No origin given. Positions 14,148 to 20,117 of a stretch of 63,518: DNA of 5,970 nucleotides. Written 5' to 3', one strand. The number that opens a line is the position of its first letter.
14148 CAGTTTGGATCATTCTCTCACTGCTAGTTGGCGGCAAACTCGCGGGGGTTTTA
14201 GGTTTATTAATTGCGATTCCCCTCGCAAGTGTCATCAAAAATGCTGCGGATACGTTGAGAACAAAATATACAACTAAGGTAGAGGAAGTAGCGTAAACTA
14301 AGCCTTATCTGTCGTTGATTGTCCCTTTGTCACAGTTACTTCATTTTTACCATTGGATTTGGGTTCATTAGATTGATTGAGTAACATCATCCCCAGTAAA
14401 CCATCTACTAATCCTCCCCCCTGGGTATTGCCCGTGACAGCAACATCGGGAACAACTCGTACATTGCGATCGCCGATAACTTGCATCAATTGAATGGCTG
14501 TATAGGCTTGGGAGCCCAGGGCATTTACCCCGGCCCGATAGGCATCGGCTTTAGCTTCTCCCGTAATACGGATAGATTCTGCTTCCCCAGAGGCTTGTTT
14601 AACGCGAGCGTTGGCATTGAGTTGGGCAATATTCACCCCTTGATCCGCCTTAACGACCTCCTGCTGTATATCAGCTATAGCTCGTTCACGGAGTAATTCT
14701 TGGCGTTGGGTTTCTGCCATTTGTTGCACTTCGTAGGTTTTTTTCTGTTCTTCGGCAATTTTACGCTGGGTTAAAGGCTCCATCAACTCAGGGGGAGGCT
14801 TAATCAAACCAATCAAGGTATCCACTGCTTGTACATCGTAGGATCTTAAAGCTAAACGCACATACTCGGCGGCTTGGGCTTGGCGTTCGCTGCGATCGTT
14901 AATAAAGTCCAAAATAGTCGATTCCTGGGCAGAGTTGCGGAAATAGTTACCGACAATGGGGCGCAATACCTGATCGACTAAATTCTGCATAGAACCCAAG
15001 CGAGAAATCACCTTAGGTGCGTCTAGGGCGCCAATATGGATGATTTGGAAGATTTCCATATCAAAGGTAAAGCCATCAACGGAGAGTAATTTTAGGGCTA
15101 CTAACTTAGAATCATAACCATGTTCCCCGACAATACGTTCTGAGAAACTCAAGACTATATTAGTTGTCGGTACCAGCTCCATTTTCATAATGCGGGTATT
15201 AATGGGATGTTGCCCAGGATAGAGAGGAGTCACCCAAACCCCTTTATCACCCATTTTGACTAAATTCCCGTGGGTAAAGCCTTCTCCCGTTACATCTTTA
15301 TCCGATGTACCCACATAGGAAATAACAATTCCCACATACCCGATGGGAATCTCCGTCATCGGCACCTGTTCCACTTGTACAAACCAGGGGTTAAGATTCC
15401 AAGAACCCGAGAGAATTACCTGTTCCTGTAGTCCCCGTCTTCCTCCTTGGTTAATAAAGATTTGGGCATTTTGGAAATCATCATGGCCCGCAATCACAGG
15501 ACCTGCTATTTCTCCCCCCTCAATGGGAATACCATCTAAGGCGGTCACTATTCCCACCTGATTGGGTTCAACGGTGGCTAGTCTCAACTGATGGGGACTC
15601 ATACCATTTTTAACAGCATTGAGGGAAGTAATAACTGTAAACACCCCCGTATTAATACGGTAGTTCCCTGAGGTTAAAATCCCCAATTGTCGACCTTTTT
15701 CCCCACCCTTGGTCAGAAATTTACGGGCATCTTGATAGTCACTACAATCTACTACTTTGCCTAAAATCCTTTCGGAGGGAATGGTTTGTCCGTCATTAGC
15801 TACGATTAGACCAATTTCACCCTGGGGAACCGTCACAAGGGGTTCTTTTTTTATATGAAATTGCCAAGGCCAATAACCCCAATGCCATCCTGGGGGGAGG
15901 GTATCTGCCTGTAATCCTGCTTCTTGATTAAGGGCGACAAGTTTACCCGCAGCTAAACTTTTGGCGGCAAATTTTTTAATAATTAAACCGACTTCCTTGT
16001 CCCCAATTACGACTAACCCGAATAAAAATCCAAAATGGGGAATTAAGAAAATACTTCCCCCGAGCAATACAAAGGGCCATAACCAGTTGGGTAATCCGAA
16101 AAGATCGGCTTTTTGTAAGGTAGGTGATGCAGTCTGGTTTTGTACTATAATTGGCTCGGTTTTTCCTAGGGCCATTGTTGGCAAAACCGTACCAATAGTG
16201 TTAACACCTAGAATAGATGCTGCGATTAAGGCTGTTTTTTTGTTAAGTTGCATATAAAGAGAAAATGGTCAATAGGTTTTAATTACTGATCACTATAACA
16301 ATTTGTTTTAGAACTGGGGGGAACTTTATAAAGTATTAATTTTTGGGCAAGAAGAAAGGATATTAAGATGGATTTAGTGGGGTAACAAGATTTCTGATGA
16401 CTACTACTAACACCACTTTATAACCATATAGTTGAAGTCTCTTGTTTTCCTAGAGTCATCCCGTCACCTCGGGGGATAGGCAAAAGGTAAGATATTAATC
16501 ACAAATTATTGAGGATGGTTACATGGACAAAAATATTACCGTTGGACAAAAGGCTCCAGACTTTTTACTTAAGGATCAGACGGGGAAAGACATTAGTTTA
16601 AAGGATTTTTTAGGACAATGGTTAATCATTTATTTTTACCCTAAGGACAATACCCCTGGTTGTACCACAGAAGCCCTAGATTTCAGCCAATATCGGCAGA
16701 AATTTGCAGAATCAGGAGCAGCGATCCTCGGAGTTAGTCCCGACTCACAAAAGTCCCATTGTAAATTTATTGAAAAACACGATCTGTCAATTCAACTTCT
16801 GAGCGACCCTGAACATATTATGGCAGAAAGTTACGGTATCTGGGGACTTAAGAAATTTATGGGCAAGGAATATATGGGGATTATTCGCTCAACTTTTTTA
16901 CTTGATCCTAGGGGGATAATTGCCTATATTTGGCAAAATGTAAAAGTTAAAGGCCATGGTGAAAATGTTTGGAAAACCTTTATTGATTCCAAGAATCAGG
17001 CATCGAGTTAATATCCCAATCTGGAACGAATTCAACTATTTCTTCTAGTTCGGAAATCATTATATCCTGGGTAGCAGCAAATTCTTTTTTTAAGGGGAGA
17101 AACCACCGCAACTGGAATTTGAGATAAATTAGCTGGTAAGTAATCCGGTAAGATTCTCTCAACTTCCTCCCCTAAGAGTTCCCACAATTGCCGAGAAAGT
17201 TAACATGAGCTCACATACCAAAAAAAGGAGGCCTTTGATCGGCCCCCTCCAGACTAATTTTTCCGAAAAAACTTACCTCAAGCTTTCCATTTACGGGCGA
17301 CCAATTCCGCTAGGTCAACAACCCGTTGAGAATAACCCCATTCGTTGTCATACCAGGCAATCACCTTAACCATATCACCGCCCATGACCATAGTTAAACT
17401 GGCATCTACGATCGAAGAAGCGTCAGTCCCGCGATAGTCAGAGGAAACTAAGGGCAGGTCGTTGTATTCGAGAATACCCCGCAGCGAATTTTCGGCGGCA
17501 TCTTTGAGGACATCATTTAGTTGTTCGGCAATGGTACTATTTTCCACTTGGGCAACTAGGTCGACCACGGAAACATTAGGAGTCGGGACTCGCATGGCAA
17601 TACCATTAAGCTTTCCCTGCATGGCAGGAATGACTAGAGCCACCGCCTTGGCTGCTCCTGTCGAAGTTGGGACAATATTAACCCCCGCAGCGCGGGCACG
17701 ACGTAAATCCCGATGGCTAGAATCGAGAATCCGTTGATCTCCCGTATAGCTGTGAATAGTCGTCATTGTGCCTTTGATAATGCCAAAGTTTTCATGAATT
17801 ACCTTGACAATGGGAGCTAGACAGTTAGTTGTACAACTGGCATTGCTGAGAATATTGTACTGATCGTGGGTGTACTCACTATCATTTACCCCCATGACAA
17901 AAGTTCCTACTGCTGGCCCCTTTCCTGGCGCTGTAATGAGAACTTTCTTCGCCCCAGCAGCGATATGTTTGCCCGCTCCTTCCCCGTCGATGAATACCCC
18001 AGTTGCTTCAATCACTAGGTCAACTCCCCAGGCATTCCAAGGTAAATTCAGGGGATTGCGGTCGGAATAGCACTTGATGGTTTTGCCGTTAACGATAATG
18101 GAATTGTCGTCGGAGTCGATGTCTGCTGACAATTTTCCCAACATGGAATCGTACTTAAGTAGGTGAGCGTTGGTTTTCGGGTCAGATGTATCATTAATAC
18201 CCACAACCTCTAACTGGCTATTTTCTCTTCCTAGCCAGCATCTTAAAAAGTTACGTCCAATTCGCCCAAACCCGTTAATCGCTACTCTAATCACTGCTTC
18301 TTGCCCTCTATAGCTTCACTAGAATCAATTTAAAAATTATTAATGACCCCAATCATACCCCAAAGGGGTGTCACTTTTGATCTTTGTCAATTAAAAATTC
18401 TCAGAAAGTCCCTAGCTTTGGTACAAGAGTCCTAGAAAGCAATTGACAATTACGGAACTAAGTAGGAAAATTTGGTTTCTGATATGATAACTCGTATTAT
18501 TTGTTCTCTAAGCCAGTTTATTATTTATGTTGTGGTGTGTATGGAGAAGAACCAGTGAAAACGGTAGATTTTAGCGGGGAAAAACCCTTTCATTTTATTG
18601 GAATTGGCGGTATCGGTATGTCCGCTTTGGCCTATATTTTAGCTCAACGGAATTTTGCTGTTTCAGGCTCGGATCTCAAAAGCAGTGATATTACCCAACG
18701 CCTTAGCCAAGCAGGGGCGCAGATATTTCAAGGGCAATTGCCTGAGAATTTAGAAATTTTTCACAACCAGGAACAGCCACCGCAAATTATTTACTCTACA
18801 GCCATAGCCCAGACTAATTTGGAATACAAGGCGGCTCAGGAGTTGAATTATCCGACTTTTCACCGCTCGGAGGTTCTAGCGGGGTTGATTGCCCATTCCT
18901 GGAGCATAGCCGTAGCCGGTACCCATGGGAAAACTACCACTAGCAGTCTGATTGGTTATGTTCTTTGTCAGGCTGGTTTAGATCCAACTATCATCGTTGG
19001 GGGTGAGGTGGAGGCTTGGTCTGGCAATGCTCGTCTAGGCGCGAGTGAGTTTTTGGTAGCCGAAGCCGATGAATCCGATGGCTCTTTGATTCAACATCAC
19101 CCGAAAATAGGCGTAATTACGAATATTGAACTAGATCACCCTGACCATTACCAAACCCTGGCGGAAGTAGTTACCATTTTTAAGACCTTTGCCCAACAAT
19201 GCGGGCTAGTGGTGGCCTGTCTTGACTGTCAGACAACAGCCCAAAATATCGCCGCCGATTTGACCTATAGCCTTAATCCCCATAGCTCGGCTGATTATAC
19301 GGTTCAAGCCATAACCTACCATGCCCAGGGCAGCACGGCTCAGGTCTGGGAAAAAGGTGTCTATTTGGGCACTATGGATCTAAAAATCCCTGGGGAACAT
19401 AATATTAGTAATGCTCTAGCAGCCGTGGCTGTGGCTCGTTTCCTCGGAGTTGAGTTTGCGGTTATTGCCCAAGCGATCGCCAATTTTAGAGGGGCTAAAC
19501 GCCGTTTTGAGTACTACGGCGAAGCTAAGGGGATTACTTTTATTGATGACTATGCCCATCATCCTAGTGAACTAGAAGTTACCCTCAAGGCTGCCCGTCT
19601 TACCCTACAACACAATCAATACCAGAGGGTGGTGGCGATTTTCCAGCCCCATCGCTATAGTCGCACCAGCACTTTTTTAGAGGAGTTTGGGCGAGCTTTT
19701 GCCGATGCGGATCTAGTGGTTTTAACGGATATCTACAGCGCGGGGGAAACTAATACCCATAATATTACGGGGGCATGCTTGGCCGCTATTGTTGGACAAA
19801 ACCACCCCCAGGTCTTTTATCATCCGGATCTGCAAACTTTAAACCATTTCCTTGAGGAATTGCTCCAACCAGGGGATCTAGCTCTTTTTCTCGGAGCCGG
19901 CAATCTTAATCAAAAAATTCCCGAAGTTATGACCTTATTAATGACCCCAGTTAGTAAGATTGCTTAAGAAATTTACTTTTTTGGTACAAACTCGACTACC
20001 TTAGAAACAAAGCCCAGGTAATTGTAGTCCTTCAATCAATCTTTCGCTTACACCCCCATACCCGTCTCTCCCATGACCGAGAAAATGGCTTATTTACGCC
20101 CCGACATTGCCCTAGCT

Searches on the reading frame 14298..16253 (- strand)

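Call 92: search_protein_families(library=pfam, proteins=[window:14298-16253:-], max_evalue=0.00001)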
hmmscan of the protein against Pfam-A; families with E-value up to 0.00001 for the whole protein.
window:14298-16253:- (651 aa): 1 family
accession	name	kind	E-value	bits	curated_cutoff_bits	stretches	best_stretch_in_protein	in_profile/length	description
PF01145.31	Band_7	-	1.5e-22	80.9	23.6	1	301-516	2-172/176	SPFH domain / Band 7 family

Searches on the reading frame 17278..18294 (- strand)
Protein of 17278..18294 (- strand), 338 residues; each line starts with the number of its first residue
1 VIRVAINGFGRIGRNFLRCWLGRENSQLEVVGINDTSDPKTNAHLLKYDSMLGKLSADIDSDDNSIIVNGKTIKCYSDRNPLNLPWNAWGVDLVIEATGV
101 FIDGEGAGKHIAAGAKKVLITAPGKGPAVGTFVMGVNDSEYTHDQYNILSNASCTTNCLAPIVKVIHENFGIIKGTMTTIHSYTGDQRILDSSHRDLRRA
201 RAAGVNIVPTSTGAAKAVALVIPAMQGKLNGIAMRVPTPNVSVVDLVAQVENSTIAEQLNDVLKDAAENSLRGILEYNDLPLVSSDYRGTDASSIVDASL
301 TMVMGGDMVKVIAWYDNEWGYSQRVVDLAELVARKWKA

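Call 92: search_protein_families(library=pfam, proteins=[window:17278-18294:-], max_evalue=0.00001)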
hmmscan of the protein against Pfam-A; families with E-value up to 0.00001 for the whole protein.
window:17278-18294:- (338 aa): 2 families
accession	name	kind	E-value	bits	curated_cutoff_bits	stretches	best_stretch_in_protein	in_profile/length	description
PF02800.25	Gp_dh_C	-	1.3e-66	223.5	24.4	1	159-315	1-158/158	Glyceraldehyde 3-phosphate dehydrogenase, C-terminal domain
PF00044.30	Gp_dh_N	-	4.5e-37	126.8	31.7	1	2-103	1-100/101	Glyceraldehyde 3-phosphate dehydrogenase, NAD binding domain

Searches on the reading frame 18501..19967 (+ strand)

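Call 92: search_protein_families(library=pfam, proteins=[window:18501-19967:+], max_evalue=0.00001)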
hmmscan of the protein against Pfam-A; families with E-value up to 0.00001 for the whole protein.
window:18501-19967:+ (488 aa): 3 families
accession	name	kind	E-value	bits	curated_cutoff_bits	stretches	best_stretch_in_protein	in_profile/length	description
PF01225.30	Mur_ligase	-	9.1e-25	87.3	21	1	30-133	2-94/95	Mur ligase family, catalytic domain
PF08245.18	Mur_ligase_M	-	2.9e-21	76.8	24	1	138-312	1-200/200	Mur ligase middle domain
PF02875.26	Mur_ligase_C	-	1.4e-19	71.6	28.4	1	334-467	1-127/127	Mur ligase, glutamate ligase domain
